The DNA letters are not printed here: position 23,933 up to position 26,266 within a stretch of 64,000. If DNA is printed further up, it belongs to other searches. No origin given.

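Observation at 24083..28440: NuoE-like / NuoF-like / (HydA-N-terminal + GltD)-like operon: candidate Stn/Nfn-type electron-bifurcating transhydrogenase, expressed from an AT-rich island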

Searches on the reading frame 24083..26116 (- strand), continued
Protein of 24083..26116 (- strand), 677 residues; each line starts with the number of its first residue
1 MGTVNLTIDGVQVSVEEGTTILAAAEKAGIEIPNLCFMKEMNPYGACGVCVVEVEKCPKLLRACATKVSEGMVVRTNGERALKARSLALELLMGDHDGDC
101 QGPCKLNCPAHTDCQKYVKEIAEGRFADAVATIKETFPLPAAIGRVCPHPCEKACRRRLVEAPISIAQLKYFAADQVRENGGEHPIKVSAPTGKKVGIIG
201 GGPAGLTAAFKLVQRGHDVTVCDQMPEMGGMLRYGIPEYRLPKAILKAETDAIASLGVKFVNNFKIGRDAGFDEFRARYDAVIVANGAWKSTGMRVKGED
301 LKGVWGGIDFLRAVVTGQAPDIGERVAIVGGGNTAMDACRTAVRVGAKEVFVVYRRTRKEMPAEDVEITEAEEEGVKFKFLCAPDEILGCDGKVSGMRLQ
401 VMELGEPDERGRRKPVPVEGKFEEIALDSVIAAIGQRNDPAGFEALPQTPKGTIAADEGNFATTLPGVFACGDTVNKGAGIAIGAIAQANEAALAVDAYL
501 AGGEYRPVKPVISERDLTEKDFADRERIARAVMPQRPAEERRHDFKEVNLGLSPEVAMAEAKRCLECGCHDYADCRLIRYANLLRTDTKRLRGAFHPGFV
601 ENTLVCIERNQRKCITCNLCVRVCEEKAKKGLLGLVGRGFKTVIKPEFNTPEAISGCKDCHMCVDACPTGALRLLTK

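Call 43: search_protein_families(library=pfam, proteins=[P0121, P0122, P0123, P0124, P0125, P0132, P0173, P0216, P0242, P0196], max_evalue=0.000001)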
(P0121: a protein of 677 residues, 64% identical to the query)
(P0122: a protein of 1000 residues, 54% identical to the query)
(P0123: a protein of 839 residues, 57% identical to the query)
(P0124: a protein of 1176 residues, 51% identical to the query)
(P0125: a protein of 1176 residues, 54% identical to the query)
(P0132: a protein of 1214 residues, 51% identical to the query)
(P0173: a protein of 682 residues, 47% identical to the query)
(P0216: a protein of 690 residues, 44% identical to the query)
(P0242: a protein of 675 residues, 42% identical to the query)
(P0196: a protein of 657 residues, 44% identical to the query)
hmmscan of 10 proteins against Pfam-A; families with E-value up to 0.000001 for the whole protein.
P0121 (677 aa): 6 families
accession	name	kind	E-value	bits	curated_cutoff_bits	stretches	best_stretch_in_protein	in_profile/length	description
PF07992.20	Pyr_redox_2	-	4.8e-33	115.3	26.1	1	196-490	2-291/291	Pyridine nucleotide-disulphide oxidoreductase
PF13510.11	Fer2_4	-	2.6e-20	72.7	22.8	1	5-78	4-80/82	2Fe-2S iron-sulfur cluster binding domain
PF14691.11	Fer4_20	-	4e-19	68.9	25.8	1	104-181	31-111/113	Dihydroprymidine dehydrogenase domain II, 4Fe-4S cluster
PF00070.33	Pyr_redox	-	1.8e-08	35.2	22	0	326-400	1-79/82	Pyridine nucleotide-disulphide oxidoreductase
PF13738.12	Pyr_redox_3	-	3.5e-08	33.5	30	0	193-229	163-199/305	Pyridine nucleotide-disulphide oxidoreductase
PF12838.12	Fer4_7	-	6.5e-07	30.2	27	1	614-672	1-52/52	4Fe-4S dicluster domain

P0122 (1000 aa): 10 families
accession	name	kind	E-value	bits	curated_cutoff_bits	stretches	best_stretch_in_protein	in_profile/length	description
PF07992.20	Pyr_redox_2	-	2.3e-28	99.9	26.1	1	195-488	2-291/291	Pyridine nucleotide-disulphide oxidoreductase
PF14691.11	Fer4_20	-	4.1e-17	62.5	25.8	1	100-176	27-107/113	Dihydroprymidine dehydrogenase domain II, 4Fe-4S cluster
PF13510.11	Fer2_4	-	4.5e-15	55.9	22.8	1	3-77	3-80/82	2Fe-2S iron-sulfur cluster binding domain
PF00070.33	Pyr_redox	-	2e-10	41.5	22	0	325-400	1-80/82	Pyridine nucleotide-disulphide oxidoreductase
PF13738.12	Pyr_redox_3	-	2.8e-08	33.8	30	0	317-361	158-201/305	Pyridine nucleotide-disulphide oxidoreductase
PF22117.2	Fer4_Nqo3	-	3.3e-08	34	27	1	605-673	2-67/67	NADH-quinone oxidoreductase subunit 3, ferredoxin-like domain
PF12838.12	Fer4_7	-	3.7e-08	34.1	27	1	613-671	1-52/52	4Fe-4S dicluster domain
PF13450.12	NAD_binding_8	-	6.4e-08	33.2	21.9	1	198-232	1-35/68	NAD(P)-binding Rossmann-like domain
PF00384.28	Molybdopterin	-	7.6e-08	32.2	24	0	752-883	23-170/353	Molybdopterin oxidoreductase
PF00037.32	Fer4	-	8.1e-07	29.1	21.1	0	655-673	6-24/24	4Fe-4S binding domain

P0123 (839 aa): 7 families
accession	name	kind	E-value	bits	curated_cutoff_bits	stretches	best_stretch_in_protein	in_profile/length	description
PF07992.20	Pyr_redox_2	-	1.8e-36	126.5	26.1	1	195-489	1-290/291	Pyridine nucleotide-disulphide oxidoreductase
PF14691.11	Fer4_20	-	2.4e-22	79.3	25.8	1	101-181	27-111/113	Dihydroprymidine dehydrogenase domain II, 4Fe-4S cluster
PF13510.11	Fer2_4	-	5.2e-19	68.5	22.8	1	4-79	3-81/82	2Fe-2S iron-sulfur cluster binding domain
PF00070.33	Pyr_redox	-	1.6e-10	41.8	22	0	326-400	1-79/82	Pyridine nucleotide-disulphide oxidoreductase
PF13738.12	Pyr_redox_3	-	4.9e-10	39.6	30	0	324-359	164-198/305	Pyridine nucleotide-disulphide oxidoreductase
PF00111.32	Fer2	-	1.7e-08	34.7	21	1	8-58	2-51/77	2Fe-2S iron-sulfur cluster binding domain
PF01266.30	DAO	-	9.8e-08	32.3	27.9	0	196-227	1-32/353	FAD dependent oxidoreductase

P0124 (1176 aa): 11 families
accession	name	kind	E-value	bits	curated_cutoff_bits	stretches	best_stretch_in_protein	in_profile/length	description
PF07992.20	Pyr_redox_2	-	9.8e-33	114.2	26.1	1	194-493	1-291/291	Pyridine nucleotide-disulphide oxidoreductase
PF00384.28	Molybdopterin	-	7.2e-28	98.1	24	1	744-1095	2-353/353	Molybdopterin oxidoreductase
PF14691.11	Fer4_20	-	2.7e-21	75.9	25.8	1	100-179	27-110/113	Dihydroprymidine dehydrogenase domain II, 4Fe-4S cluster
PF13510.11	Fer2_4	-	1.7e-19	70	22.8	1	5-78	5-81/82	2Fe-2S iron-sulfur cluster binding domain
PF00070.33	Pyr_redox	-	1.5e-10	41.9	22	0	195-228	1-34/82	Pyridine nucleotide-disulphide oxidoreductase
PF12838.12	Fer4_7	-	2.5e-10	41.1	27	1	618-676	1-52/52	4Fe-4S dicluster domain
PF13738.12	Pyr_redox_3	-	2.5e-09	37.3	30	0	323-476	164-305/305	Pyridine nucleotide-disulphide oxidoreductase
PF13450.12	NAD_binding_8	-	8.5e-09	36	21.9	1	198-232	1-35/68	NAD(P)-binding Rossmann-like domain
PF00037.32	Fer4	-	4.3e-08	33.1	21.1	1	659-678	5-24/24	4Fe-4S binding domain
PF00111.32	Fer2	-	1.2e-07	32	21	1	7-58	2-52/77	2Fe-2S iron-sulfur cluster binding domain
PF22117.2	Fer4_Nqo3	-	4.5e-07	30.4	27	1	610-678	2-67/67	NADH-quinone oxidoreductase subunit 3, ferredoxin-like domain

P0125 (1176 aa): 11 families
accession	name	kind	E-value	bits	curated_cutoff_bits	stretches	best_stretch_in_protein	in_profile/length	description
PF07992.20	Pyr_redox_2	-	1.1e-28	101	26.1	1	195-488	2-289/291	Pyridine nucleotide-disulphide oxidoreductase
PF14691.11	Fer4_20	-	2.6e-20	72.8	25.8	1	101-178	27-108/113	Dihydroprymidine dehydrogenase domain II, 4Fe-4S cluster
PF00384.28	Molybdopterin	-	4.5e-20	72.4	24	1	788-1108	26-351/353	Molybdopterin oxidoreductase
PF13510.11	Fer2_4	-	2e-19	69.9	22.8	1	6-79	5-81/82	2Fe-2S iron-sulfur cluster binding domain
PF00070.33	Pyr_redox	-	2.1e-12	47.8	22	0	195-265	1-62/82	Pyridine nucleotide-disulphide oxidoreductase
PF04879.21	Molybdop_Fe4S4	-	2.4e-10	40.7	22.7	1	689-737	2-50/55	Molybdopterin oxidoreductase Fe4S4 domain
PF13738.12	Pyr_redox_3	-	5.9e-09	36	30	0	321-473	162-305/305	Pyridine nucleotide-disulphide oxidoreductase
PF12838.12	Fer4_7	-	1.5e-08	35.4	27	1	615-673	1-52/52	4Fe-4S dicluster domain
PF22117.2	Fer4_Nqo3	-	2.8e-08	34.3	27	1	607-674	2-66/67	NADH-quinone oxidoreductase subunit 3, ferredoxin-like domain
PF13450.12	NAD_binding_8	-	3.7e-08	34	21.9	1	198-232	1-35/68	NAD(P)-binding Rossmann-like domain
PF00037.32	Fer4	-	2.9e-07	30.5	21.1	0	659-674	8-23/24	4Fe-4S binding domain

P0132 (1214 aa): 11 families
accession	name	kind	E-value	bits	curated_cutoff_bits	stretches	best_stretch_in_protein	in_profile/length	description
PF07992.20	Pyr_redox_2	-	1.3e-34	120.5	26.1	1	197-490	2-291/291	Pyridine nucleotide-disulphide oxidoreductase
PF13510.11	Fer2_4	-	1.4e-23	83.1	22.8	1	4-79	3-81/82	2Fe-2S iron-sulfur cluster binding domain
PF14691.11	Fer4_20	-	3.4e-19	69.2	25.8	1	101-180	27-109/113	Dihydroprymidine dehydrogenase domain II, 4Fe-4S cluster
PF00070.33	Pyr_redox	-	5.3e-13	49.7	22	0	327-400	1-78/82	Pyridine nucleotide-disulphide oxidoreductase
PF13738.12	Pyr_redox_3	-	9.3e-11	41.9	30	0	285-362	128-200/305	Pyridine nucleotide-disulphide oxidoreductase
PF13450.12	NAD_binding_8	-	6.4e-10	39.6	21.9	1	200-234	1-35/68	NAD(P)-binding Rossmann-like domain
PF04879.21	Molybdop_Fe4S4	-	2e-09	37.7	22.7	1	688-735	2-49/55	Molybdopterin oxidoreductase Fe4S4 domain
PF00111.32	Fer2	-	3.3e-09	37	21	1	8-59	4-52/77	2Fe-2S iron-sulfur cluster binding domain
PF00384.28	Molybdopterin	-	1.3e-08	34.7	24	0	753-898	16-168/353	Molybdopterin oxidoreductase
PF22117.2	Fer4_Nqo3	-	1.8e-08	34.9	27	1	606-674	2-67/67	NADH-quinone oxidoreductase subunit 3, ferredoxin-like domain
PF01266.30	DAO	-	3.9e-08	33.7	27.9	0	197-232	1-37/353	FAD dependent oxidoreductase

P0173 (682 aa): 10 families
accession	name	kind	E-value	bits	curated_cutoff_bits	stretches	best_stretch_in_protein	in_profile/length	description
PF07992.20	Pyr_redox_2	-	3.6e-32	112.4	26.1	1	194-477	2-291/291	Pyridine nucleotide-disulphide oxidoreductase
PF14691.11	Fer4_20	-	3.1e-16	59.6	25.8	1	101-180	27-110/113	Dihydroprymidine dehydrogenase domain II, 4Fe-4S cluster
PF13510.11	Fer2_4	-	1.1e-15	57.8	22.8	1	3-79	2-81/82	2Fe-2S iron-sulfur cluster binding domain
PF00070.33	Pyr_redox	-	2.5e-15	57.2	22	1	324-398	1-80/82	Pyridine nucleotide-disulphide oxidoreductase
PF13738.12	Pyr_redox_3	-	2.2e-13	50.6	30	1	279-366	124-218/305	Pyridine nucleotide-disulphide oxidoreductase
PF22117.2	Fer4_Nqo3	-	1.6e-10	41.5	27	1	615-679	4-66/67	NADH-quinone oxidoreductase subunit 3, ferredoxin-like domain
PF13450.12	NAD_binding_8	-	1.1e-09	38.8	21.9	1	197-232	1-36/68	NAD(P)-binding Rossmann-like domain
PF00890.30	FAD_binding_2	-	3.4e-08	33.5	20.4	0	196-229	3-36/414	FAD binding domain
PF12831.13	FAD_oxidored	-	1.7e-07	31.3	27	0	196-231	3-38/416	FAD dependent oxidoreductase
PF01266.30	DAO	-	2.7e-07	30.9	27.9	0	196-224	3-31/353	FAD dependent oxidoreductase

P0216 (690 aa): 10 families
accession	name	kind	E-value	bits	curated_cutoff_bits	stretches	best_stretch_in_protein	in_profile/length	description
PF07992.20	Pyr_redox_2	-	1.6e-35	123.4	26.1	1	196-490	1-291/291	Pyridine nucleotide-disulphide oxidoreductase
PF14691.11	Fer4_20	-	7e-20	71.4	25.8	1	95-180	21-110/113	Dihydroprymidine dehydrogenase domain II, 4Fe-4S cluster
PF13510.11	Fer2_4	-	1.2e-17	64.2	22.8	1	4-78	4-80/82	2Fe-2S iron-sulfur cluster binding domain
PF13738.12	Pyr_redox_3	-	3.6e-15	56.4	30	1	271-474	115-305/305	Pyridine nucleotide-disulphide oxidoreductase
PF00070.33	Pyr_redox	-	1.4e-11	45.2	22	0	327-396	1-78/82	Pyridine nucleotide-disulphide oxidoreductase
PF01266.30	DAO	-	1e-10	42.2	27.9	1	197-231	1-35/353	FAD dependent oxidoreductase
PF13450.12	NAD_binding_8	-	3.9e-10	40.3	21.9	1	200-235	1-36/68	NAD(P)-binding Rossmann-like domain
PF12838.12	Fer4_7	-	3.8e-08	34.1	27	0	619-675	1-50/52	4Fe-4S dicluster domain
PF13187.11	Fer4_9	-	4.7e-07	30.2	27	1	619-675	1-49/52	4Fe-4S dicluster domain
PF12831.13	FAD_oxidored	-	9.4e-07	28.9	27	0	198-239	2-43/416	FAD dependent oxidoreductase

P0242 (675 aa): 8 families
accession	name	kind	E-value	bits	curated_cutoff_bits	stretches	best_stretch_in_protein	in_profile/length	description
PF07992.20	Pyr_redox_2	-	1.5e-31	110.4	26.1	1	193-492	1-291/291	Pyridine nucleotide-disulphide oxidoreductase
PF14691.11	Fer4_20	-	8.4e-26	90.4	25.8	1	101-180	27-110/113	Dihydroprymidine dehydrogenase domain II, 4Fe-4S cluster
PF13510.11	Fer2_4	-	1.3e-17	64.1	22.8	1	2-79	2-81/82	2Fe-2S iron-sulfur cluster binding domain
PF00070.33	Pyr_redox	-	1.6e-13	51.4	22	0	194-228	1-35/82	Pyridine nucleotide-disulphide oxidoreductase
PF13738.12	Pyr_redox_3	-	1.4e-09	38.1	30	0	324-476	164-305/305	Pyridine nucleotide-disulphide oxidoreductase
PF22117.2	Fer4_Nqo3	-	3e-09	37.3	27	1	613-675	2-61/67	NADH-quinone oxidoreductase subunit 3, ferredoxin-like domain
PF13450.12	NAD_binding_8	-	1.2e-08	35.6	21.9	1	197-231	1-35/68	NAD(P)-binding Rossmann-like domain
PF01266.30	DAO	-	1.6e-07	31.6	27.9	1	194-228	1-35/353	FAD dependent oxidoreductase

P0196 (657 aa): 10 families
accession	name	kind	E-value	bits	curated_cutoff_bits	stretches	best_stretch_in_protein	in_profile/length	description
PF07992.20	Pyr_redox_2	-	4.6e-36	125.2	26.1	1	197-486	2-291/291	Pyridine nucleotide-disulphide oxidoreductase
PF13510.11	Fer2_4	-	1.7e-20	73.3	22.8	1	3-79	2-81/82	2Fe-2S iron-sulfur cluster binding domain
PF14691.11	Fer4_20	-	1.8e-19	70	25.8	1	101-182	27-111/113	Dihydroprymidine dehydrogenase domain II, 4Fe-4S cluster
PF13738.12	Pyr_redox_3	-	1.5e-14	54.4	30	1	282-470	126-305/305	Pyridine nucleotide-disulphide oxidoreductase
PF00070.33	Pyr_redox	-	2.5e-13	50.8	22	0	327-400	1-79/82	Pyridine nucleotide-disulphide oxidoreductase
PF13450.12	NAD_binding_8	-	9.3e-12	45.5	21.9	1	200-257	1-54/68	NAD(P)-binding Rossmann-like domain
PF01266.30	DAO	-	1.2e-09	38.6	27.9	1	198-231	2-35/353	FAD dependent oxidoreductase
PF12831.13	FAD_oxidored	-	2e-08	34.4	27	0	198-237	2-41/416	FAD dependent oxidoreductase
PF01946.23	Thi4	-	1.8e-07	31.1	26.2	1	197-237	19-60/235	Thi4 family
PF00890.30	FAD_binding_2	-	9.8e-07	28.7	20.4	0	198-232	2-36/414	FAD binding domain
